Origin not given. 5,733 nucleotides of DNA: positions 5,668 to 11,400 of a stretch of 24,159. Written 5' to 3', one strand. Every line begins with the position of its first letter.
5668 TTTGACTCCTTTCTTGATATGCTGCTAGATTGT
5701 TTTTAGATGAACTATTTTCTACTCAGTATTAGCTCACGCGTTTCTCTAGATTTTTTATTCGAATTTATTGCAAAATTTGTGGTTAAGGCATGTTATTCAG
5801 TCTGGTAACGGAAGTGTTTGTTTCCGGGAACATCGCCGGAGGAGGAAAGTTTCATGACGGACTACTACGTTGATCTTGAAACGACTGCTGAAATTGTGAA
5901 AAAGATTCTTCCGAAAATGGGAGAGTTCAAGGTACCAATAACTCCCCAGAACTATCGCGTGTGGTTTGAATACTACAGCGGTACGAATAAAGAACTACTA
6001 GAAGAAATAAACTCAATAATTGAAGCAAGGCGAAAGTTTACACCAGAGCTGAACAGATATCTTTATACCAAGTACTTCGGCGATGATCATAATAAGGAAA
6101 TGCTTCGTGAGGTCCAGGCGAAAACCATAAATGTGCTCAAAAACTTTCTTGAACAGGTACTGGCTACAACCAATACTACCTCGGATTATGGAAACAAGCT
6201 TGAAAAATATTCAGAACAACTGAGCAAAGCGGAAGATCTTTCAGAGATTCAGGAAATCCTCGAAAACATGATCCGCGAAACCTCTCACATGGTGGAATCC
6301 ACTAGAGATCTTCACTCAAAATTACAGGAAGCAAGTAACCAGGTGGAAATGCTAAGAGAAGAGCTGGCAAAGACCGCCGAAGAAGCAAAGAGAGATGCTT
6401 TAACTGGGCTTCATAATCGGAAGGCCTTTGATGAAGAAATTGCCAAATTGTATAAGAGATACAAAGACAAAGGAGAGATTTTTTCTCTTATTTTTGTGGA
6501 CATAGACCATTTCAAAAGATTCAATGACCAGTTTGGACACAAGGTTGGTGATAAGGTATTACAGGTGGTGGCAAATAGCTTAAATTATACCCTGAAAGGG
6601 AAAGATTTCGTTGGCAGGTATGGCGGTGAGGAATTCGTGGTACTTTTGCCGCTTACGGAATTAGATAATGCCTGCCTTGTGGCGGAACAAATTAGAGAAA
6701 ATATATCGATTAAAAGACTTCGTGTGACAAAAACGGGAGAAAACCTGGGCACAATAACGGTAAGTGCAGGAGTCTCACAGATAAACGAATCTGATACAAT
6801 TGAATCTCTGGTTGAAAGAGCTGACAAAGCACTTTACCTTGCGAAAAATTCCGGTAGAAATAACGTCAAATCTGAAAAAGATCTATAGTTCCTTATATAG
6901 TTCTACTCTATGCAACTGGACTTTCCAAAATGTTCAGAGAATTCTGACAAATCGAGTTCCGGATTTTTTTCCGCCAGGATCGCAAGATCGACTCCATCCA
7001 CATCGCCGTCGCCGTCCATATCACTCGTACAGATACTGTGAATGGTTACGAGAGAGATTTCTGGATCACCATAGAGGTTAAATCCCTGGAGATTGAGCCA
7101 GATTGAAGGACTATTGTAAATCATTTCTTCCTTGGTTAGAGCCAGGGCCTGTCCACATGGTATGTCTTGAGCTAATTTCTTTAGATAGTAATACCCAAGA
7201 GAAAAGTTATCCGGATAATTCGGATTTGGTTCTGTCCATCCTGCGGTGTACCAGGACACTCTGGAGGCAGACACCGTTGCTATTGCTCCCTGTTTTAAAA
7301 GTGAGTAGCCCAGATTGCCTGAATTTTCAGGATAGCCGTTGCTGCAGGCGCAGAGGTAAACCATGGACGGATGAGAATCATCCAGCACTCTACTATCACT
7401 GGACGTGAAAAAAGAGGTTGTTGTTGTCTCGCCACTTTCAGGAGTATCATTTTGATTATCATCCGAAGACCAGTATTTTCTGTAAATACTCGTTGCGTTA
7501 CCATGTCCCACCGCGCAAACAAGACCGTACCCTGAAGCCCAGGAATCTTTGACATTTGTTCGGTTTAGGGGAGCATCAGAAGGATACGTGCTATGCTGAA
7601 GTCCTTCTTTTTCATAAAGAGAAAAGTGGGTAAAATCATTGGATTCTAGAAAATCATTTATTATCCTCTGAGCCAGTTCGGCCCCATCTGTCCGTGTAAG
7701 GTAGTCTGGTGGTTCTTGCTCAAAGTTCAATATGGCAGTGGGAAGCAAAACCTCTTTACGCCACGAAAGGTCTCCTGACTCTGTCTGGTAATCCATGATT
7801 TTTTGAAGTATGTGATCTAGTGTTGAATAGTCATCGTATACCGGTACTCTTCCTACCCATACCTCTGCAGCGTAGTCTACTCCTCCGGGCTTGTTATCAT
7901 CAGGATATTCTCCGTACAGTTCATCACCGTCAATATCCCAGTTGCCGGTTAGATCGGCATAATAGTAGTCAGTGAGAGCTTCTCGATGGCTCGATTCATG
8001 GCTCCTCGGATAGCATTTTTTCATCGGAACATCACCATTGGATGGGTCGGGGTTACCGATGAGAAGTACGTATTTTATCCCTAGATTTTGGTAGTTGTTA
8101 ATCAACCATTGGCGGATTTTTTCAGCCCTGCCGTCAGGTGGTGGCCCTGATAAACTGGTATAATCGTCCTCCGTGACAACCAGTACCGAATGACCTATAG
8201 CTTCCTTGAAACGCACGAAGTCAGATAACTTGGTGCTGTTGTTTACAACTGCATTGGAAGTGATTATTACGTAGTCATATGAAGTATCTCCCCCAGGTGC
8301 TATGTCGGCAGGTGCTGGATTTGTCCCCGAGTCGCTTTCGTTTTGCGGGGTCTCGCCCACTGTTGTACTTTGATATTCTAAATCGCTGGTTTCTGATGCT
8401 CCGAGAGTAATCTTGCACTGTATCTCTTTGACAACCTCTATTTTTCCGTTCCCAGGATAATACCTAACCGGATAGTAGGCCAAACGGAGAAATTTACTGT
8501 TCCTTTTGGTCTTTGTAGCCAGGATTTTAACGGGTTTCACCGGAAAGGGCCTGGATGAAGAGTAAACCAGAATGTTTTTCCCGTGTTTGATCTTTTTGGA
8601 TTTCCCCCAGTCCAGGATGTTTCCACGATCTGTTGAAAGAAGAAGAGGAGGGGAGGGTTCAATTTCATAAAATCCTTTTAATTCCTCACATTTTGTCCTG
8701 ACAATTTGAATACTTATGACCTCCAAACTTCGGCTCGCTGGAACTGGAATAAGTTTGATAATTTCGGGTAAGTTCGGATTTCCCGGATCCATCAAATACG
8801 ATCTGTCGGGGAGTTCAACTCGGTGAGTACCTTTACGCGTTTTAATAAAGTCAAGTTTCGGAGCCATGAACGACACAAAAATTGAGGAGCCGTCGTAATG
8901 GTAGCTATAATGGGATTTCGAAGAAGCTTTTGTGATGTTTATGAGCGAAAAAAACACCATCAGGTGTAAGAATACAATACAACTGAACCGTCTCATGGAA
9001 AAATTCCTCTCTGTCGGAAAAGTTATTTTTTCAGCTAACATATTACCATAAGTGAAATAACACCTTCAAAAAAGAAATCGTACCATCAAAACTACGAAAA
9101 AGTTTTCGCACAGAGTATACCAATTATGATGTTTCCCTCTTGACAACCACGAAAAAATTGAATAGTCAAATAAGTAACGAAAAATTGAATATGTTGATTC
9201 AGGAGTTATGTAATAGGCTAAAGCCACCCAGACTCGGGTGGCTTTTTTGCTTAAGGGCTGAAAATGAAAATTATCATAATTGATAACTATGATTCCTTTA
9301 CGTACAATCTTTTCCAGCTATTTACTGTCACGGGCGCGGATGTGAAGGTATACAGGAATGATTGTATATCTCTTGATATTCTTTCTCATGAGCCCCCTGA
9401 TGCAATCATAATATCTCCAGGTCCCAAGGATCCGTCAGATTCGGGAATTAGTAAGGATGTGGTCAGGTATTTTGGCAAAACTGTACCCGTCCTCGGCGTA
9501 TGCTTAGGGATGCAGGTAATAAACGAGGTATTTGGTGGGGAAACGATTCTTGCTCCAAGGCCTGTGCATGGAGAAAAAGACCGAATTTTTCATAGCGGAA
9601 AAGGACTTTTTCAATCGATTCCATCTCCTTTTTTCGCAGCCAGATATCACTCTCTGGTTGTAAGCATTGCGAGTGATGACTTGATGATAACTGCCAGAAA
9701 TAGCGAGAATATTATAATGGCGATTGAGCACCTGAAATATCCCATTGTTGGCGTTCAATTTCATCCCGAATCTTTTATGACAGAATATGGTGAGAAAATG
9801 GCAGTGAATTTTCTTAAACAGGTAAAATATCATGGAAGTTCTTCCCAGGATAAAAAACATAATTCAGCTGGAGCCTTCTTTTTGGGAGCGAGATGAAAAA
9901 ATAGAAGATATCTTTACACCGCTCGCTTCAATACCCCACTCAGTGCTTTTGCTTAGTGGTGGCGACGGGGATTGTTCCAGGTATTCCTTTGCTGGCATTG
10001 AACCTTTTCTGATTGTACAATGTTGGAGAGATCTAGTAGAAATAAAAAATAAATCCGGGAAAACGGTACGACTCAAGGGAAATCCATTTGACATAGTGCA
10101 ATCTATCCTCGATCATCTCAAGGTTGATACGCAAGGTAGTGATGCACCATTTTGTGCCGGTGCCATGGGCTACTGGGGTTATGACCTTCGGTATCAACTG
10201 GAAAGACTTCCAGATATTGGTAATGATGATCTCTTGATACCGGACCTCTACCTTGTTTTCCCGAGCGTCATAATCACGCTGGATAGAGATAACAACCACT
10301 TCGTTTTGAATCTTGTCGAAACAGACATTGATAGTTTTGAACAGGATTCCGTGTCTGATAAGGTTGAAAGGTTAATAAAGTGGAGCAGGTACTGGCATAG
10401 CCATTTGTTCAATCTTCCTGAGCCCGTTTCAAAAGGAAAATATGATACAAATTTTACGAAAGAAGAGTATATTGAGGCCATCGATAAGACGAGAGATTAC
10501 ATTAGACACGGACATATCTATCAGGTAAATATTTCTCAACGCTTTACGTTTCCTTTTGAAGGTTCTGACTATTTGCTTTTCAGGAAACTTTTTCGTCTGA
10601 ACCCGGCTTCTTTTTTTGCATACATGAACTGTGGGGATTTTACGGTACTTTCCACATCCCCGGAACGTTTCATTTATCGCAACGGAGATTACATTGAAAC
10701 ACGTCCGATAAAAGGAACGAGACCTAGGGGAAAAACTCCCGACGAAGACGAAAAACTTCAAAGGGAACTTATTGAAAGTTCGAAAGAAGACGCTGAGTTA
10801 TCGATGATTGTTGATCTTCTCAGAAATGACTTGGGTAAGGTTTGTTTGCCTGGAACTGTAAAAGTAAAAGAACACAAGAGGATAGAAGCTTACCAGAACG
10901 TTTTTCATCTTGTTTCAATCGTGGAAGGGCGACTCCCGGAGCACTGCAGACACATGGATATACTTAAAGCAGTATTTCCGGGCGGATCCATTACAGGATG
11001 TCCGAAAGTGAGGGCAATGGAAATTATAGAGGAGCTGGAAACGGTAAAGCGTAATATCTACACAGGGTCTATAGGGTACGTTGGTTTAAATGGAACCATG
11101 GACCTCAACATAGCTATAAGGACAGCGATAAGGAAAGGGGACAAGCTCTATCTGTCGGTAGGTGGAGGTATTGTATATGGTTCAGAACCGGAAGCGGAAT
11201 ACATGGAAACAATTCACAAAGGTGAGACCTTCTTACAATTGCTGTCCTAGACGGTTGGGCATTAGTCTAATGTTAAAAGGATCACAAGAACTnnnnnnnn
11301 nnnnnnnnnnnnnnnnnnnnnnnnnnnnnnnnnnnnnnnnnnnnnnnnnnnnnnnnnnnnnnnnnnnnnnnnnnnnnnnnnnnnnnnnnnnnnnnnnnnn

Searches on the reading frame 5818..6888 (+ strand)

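Call 9: search_protein_families(library=pfam, proteins=[window:5818-6888:+])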
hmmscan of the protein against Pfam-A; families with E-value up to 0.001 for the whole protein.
window:5818-6888:+ (356 aa): 2 families
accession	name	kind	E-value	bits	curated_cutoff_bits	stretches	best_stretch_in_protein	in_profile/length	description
PF00990.26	GGDEF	-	9.4e-47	159.2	23.8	1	190-349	1-161/161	Diguanylate cyclase, GGDEF domain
PF22335.1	Cas10-Cmr2_palm2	-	3.6e-05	24.3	27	1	268-350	57-132/133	Cas10/Cmr2, second palm domain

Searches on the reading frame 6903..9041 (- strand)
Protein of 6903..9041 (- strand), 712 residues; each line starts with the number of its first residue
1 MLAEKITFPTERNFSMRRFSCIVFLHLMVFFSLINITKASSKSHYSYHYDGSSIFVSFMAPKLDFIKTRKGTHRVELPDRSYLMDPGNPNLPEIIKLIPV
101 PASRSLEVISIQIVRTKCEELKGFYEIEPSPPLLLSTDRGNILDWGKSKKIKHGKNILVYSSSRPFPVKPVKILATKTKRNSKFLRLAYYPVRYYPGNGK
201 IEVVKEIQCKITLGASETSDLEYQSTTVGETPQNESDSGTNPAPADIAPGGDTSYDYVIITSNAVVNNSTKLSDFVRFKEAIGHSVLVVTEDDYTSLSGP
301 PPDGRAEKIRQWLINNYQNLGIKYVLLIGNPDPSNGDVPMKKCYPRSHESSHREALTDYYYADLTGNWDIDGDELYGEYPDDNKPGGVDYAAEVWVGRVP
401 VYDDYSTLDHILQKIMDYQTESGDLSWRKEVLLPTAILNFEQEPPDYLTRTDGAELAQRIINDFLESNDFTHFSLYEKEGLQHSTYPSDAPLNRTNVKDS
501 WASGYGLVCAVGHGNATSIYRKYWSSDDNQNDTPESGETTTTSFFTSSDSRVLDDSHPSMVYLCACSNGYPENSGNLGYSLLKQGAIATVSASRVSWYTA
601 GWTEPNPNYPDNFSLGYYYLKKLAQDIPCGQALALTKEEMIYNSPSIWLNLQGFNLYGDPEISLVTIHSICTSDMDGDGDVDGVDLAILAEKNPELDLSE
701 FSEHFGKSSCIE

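Call 9: search_protein_families(library=pfam, proteins=[window:6903-9041:-])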
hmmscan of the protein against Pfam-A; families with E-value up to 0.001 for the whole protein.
window:6903-9041:- (712 aa): 2 families
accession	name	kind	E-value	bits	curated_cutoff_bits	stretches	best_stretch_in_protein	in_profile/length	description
PF01364.23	Peptidase_C25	-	2e-40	139.7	23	1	257-664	1-374/374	Peptidase family C25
PF08126.16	Propeptide_C25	-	6.4e-09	35.6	22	1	62-215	32-174/205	Propeptide_C25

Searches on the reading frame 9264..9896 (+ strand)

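Call 9: search_protein_families(library=pfam, proteins=[window:9264-9896:+])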
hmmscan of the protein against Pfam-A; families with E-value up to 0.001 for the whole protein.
window:9264-9896:+ (210 aa): 2 families
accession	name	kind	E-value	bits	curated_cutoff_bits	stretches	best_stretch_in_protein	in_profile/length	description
PF00117.34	GATase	-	2.1e-51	174.7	22.8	1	5-186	2-189/190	Glutamine amidotransferase class-I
PF07722.19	Peptidase_C26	-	1.5e-12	48.2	20.5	1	71-169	103-219/219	Peptidase C26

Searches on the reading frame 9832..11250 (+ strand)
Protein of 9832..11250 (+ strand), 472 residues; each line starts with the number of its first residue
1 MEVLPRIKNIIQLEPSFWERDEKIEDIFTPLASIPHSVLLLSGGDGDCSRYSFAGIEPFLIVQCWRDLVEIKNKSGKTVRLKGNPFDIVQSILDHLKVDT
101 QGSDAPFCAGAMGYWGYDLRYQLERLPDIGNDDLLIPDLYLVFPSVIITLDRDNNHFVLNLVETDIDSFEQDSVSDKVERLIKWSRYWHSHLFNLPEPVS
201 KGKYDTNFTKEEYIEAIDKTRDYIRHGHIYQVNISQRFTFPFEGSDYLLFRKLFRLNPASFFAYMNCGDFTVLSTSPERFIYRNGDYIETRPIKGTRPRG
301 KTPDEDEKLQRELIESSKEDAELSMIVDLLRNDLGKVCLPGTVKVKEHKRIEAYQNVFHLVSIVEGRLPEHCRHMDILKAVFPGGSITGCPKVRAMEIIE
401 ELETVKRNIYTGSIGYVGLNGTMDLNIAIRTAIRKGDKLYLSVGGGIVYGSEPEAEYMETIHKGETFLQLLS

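Call 9: search_protein_families(library=pfam, proteins=[window:9832-11250:+])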
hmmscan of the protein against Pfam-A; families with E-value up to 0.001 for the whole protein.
window:9832-11250:+ (472 aa): 2 families
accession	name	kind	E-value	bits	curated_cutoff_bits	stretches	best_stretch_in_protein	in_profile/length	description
PF00425.24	Chorismate_bind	-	7.2e-91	304.7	27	1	210-463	2-257/257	chorismate binding enzyme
PF04715.19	Anth_synt_I_N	-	7.9e-24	85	23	1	26-157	7-138/140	Anthranilate synthase component I, N terminal region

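Call 11: search_protein_families(library=ncbifam, proteins=[window:9832-11250:+])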
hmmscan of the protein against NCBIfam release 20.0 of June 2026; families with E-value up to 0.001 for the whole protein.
window:9832-11250:+ (472 aa): 26 families (the best 25 are shown)
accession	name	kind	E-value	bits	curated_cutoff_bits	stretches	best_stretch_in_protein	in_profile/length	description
TIGR00564.1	trpE_most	equivalog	4e-123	411.8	517.7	1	35-469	17-452/455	anthranilate synthase component I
TIGR01824.1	PabB-clade2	equivalog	8.7e-105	350.9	408.55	1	109-465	1-353/355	aminodeoxychorismate synthase, component I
NF004610.0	PRK05940.1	equivalog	4.7e-101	338.8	568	1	83-470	75-458/467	anthranilate synthase component I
TIGR00553.1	pabB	equivalog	4.9e-101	338.2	328.4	1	163-465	29-327/329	aminodeoxychorismate synthase component I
NF012009.0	PRK15465.1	equivalog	1.1e-99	334.1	622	1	20-470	14-450/453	aminodeoxychorismate synthase component 1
NF010086.0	PRK13571.1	equivalog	1.4e-97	327.4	693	1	31-469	44-495/510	anthranilate synthase component I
NF006563.0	PRK09070.1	equivalog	4.6e-97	325.5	514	1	81-471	63-444/447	aminodeoxychorismate synthase component I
TIGR01820.1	TrpE-arch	equivalog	9.3e-95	318.5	512.05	1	37-469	15-446/449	anthranilate synthase component I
NF005698.0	PRK07508.1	equivalog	3.1e-84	282.7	452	1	206-464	112-372/383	aminodeoxychorismate synthase component I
NF010089.0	PRK13574.1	equivalog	4.2e-80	269.8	527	1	203-463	150-410/421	anthranilate synthase component I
NF010079.0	PRK13564.1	equivalog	9.7e-71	239.1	471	1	77-469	114-509/521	anthranilate synthase component 1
NF010087.0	PRK13572.1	equivalog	1.2e-66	225.2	580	1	48-469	36-429/435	anthranilate synthase component I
NF004530.0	PRK05877.1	equivalog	1.7e-66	225.2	383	1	144-470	107-414/425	aminodeoxychorismate synthase component I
NF010081.0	PRK13566.1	equivalog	1.5e-63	215.2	645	1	108-471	156-507/729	anthranilate synthase component I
NF010082.0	PRK13567.1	equivalog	2.4e-62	211.2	576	1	50-469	38-465/468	anthranilate synthase component I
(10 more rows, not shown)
